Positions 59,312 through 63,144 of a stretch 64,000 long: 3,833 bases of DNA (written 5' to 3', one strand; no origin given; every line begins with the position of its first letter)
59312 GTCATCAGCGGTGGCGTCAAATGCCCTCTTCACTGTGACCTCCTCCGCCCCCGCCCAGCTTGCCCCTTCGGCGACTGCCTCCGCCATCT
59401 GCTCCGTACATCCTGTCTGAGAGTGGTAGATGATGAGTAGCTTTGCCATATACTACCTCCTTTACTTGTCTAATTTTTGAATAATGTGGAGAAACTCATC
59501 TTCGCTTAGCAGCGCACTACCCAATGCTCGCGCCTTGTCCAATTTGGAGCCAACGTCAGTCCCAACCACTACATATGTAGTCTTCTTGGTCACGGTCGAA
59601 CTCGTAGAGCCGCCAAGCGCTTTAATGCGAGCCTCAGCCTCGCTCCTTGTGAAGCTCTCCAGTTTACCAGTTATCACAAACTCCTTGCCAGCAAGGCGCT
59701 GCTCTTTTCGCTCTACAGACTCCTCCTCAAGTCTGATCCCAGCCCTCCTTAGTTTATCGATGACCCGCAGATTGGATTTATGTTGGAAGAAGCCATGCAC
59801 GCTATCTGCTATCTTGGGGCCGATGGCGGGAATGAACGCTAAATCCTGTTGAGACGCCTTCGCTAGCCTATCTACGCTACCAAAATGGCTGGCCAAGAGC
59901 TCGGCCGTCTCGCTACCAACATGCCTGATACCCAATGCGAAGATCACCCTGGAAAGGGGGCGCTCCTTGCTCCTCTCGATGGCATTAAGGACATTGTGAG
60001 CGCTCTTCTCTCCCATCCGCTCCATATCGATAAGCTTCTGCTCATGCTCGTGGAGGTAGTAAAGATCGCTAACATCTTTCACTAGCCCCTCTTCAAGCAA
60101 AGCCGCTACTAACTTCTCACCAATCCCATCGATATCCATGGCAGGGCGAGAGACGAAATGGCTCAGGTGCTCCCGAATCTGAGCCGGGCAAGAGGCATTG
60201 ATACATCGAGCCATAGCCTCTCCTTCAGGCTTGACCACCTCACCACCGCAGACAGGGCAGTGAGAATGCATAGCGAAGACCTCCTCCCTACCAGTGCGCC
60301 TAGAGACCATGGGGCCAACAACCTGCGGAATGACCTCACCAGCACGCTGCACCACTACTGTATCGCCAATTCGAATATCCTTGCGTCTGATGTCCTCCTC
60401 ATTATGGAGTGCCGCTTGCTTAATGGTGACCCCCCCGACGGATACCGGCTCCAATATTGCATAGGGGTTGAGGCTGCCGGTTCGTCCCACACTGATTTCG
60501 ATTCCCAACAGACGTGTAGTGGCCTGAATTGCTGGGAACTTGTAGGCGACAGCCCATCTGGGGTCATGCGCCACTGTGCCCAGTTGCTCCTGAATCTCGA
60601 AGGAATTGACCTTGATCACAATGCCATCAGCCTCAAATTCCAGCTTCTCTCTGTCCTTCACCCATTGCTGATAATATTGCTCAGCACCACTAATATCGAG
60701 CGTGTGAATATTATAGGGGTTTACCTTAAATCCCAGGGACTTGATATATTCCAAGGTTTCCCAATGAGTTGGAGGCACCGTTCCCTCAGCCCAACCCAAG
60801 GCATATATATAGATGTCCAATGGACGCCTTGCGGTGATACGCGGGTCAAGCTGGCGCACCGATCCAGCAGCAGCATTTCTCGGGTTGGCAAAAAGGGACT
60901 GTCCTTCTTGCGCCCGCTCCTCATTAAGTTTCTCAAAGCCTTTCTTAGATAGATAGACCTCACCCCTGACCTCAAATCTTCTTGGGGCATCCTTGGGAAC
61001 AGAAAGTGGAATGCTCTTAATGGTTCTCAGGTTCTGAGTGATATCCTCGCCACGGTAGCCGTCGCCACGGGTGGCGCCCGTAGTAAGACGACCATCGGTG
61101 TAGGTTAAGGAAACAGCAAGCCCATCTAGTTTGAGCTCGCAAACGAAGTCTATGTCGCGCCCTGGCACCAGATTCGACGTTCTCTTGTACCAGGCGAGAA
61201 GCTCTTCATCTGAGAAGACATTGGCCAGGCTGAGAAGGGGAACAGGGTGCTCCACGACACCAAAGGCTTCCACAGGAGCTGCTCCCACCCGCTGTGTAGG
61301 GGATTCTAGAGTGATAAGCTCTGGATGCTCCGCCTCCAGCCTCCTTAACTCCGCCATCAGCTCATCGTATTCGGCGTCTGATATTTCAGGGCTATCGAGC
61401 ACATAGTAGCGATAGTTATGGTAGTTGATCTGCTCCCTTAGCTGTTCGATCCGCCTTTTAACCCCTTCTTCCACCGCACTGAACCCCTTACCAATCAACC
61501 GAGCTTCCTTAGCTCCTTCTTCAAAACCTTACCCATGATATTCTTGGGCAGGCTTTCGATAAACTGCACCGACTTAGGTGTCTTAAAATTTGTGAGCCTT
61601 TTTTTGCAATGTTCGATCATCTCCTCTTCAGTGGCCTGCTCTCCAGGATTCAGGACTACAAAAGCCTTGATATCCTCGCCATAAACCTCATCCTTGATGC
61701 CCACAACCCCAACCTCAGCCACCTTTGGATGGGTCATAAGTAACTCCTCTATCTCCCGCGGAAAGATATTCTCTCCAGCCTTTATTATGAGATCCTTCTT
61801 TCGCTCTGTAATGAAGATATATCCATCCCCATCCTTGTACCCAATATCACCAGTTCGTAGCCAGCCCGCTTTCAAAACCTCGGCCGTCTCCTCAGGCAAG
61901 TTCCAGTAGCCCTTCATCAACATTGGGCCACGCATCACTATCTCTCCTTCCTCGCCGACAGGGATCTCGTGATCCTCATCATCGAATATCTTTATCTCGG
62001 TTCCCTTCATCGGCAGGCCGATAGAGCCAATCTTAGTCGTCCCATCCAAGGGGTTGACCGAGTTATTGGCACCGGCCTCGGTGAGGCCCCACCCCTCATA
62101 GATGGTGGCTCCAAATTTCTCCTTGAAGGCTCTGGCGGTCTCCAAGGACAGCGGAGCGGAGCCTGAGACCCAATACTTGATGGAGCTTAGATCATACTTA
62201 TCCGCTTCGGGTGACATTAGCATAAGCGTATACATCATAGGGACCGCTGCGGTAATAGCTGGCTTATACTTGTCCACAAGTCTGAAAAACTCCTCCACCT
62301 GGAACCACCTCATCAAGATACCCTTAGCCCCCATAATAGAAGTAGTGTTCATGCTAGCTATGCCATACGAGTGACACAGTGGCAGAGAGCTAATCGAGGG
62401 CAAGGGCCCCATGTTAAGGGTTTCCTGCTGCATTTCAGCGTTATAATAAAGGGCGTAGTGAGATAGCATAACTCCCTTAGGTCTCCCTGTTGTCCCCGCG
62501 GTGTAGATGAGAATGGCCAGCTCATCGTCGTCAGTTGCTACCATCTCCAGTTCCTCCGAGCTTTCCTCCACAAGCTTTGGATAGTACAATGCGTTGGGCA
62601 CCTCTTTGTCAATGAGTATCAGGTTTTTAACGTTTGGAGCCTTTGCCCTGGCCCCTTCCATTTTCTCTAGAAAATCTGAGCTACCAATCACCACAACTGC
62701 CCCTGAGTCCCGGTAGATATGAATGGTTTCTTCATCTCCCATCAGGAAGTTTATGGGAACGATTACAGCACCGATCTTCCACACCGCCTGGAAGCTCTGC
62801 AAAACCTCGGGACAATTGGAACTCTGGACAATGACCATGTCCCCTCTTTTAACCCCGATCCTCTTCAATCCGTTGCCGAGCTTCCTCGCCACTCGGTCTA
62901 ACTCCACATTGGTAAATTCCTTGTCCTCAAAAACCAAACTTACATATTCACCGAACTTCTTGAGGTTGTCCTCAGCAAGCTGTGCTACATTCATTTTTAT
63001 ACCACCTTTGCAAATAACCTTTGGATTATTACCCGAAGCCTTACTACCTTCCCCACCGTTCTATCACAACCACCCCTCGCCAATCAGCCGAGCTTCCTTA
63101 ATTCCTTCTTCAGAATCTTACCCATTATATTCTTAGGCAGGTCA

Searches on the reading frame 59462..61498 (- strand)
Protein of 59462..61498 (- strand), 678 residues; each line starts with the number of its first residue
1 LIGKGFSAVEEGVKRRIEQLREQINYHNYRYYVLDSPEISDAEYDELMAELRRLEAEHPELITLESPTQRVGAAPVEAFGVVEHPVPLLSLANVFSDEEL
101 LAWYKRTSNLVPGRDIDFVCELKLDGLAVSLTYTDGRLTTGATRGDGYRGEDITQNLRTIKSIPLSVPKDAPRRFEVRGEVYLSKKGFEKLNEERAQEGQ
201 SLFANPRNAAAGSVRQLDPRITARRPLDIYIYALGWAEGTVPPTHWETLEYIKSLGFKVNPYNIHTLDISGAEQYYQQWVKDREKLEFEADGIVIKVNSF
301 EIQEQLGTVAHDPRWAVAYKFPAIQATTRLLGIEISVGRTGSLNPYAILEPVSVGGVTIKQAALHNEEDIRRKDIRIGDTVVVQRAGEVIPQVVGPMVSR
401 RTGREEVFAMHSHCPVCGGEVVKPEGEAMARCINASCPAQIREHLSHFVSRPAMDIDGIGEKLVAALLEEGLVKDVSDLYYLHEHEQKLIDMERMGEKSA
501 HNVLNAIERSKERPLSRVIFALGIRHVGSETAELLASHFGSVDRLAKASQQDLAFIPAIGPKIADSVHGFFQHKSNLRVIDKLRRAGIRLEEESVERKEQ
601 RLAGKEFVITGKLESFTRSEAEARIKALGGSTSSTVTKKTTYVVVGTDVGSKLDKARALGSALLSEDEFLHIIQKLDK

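Call 50: search_protein_families(library=pfam, proteins=[window:59462-61498:-], max_evalue=0.0001)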
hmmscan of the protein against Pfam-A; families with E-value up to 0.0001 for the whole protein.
window:59462-61498:- (678 aa): 8 families
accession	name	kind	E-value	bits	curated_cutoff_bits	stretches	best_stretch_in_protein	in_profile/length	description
PF01653.23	DNA_ligase_aden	-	4.1e-93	312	27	1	78-323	3-252/253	NAD-dependent DNA ligase adenylation domain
PF03120.22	DNA_ligase_OB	-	2.9e-31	107.6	32.9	1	327-404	1-78/79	NAD-dependent DNA ligase OB-fold domain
PF12826.13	HHH_2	-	4.5e-23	81.6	27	1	517-580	1-64/64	Helix-hairpin-helix motif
PF00533.33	BRCT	-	2.3e-15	57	21.3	1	600-673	4-78/78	BRCA1 C Terminus (BRCT) domain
PF14520.12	HHH_5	-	1.9e-13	51.1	27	1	522-566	5-50/57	Helix-hairpin-helix domain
PF22745.1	Nlig-Ia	-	2.7e-11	44.4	27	1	14-62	3-51/92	DNA ligase-like, N-terminal NAD+-binding domain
PF03119.21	DNA_ligase_ZBD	-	2.8e-11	43.5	25.8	1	413-439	1-27/27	NAD-dependent DNA ligase C4 zinc finger domain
PF12738.14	PTCB-BRCT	-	4e-05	24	22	1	618-660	13-55/63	twin BRCT domain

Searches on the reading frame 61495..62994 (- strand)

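Call 50: search_protein_families(library=pfam, proteins=[window:61495-62994:-], max_evalue=0.0001)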
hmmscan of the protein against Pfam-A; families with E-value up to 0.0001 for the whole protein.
window:61495-62994:- (499 aa): 2 families
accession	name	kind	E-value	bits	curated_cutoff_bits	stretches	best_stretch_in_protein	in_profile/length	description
PF00501.34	AMP-binding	-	2.7e-85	286.9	29.9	1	8-364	2-384/384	AMP-binding enzyme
PF13193.12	AMP-binding_C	-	3.2e-22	79.7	24.5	1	414-489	1-76/76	AMP-binding enzyme C-terminal domain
